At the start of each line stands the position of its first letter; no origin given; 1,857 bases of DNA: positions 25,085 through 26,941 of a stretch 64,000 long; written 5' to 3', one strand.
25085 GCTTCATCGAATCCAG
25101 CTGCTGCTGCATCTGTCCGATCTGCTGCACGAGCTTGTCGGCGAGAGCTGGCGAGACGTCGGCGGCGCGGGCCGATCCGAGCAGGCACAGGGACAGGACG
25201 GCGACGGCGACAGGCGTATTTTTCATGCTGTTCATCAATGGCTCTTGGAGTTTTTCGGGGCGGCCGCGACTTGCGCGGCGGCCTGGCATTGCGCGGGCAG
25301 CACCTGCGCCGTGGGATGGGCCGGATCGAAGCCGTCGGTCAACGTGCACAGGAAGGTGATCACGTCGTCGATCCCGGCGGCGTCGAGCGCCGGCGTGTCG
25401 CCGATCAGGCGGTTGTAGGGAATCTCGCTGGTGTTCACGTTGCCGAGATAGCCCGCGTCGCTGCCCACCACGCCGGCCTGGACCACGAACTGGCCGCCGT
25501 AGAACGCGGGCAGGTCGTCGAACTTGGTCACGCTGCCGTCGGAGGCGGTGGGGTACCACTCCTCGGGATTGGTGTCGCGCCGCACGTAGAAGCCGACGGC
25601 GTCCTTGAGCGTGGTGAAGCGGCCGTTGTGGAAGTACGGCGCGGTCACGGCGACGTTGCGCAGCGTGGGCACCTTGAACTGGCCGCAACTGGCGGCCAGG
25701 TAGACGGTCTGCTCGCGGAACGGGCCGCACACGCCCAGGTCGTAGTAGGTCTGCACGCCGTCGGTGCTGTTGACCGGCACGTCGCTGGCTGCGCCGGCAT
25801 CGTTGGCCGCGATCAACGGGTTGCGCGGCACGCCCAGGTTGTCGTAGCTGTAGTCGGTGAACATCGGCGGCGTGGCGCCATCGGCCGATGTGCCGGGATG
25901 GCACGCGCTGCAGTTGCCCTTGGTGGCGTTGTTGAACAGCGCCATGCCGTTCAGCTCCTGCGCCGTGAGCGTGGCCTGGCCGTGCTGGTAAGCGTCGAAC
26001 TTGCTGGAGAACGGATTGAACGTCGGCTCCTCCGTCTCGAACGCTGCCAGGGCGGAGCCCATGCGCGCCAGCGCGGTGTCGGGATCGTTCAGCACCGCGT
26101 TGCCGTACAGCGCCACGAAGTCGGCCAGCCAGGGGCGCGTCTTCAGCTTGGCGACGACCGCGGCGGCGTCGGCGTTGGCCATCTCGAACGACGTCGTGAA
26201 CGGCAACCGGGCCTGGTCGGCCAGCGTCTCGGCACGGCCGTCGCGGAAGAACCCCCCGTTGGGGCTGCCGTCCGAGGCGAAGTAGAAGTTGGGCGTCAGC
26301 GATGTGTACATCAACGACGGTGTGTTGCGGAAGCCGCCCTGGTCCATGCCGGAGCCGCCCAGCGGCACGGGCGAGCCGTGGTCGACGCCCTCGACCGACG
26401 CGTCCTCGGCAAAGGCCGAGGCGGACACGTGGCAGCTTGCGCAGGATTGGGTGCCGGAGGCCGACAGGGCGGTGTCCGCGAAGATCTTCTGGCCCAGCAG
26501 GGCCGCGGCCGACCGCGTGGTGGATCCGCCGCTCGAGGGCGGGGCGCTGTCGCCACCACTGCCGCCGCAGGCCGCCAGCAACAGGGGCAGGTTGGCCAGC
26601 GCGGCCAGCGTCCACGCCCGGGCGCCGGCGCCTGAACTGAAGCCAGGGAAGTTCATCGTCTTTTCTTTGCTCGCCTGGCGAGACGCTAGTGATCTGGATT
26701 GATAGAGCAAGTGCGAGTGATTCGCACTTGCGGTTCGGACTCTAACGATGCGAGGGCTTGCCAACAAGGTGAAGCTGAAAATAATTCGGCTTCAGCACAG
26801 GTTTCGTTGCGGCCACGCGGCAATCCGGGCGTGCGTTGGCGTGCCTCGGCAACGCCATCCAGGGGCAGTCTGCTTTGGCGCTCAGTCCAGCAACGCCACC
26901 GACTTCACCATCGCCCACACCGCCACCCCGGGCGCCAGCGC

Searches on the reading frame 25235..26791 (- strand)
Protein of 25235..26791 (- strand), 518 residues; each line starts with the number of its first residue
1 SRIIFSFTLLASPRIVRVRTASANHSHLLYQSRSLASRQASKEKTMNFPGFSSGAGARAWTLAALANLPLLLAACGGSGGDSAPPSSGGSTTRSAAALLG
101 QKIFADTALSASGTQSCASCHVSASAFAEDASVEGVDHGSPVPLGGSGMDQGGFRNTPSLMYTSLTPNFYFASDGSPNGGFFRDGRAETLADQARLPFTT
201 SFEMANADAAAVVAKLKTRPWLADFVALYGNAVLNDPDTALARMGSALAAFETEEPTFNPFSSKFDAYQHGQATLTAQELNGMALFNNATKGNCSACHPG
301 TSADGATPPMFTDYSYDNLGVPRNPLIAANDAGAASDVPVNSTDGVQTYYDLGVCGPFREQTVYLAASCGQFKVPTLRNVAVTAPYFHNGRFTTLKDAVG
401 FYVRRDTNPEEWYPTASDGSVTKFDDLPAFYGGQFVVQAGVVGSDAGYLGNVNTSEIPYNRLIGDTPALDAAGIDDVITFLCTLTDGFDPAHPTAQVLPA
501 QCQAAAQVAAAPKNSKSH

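Call 69: search_protein_families(library=pfam, proteins=[window:25235-26791:-], max_evalue=0.00001)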
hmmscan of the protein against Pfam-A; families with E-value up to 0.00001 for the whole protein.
window:25235-26791:- (518 aa): 1 family
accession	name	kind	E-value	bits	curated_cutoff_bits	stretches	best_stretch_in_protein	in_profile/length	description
PF03150.19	CCP_MauG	-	2.2e-33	116.4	25.6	1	96-273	3-148/149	Di-haem cytochrome c peroxidase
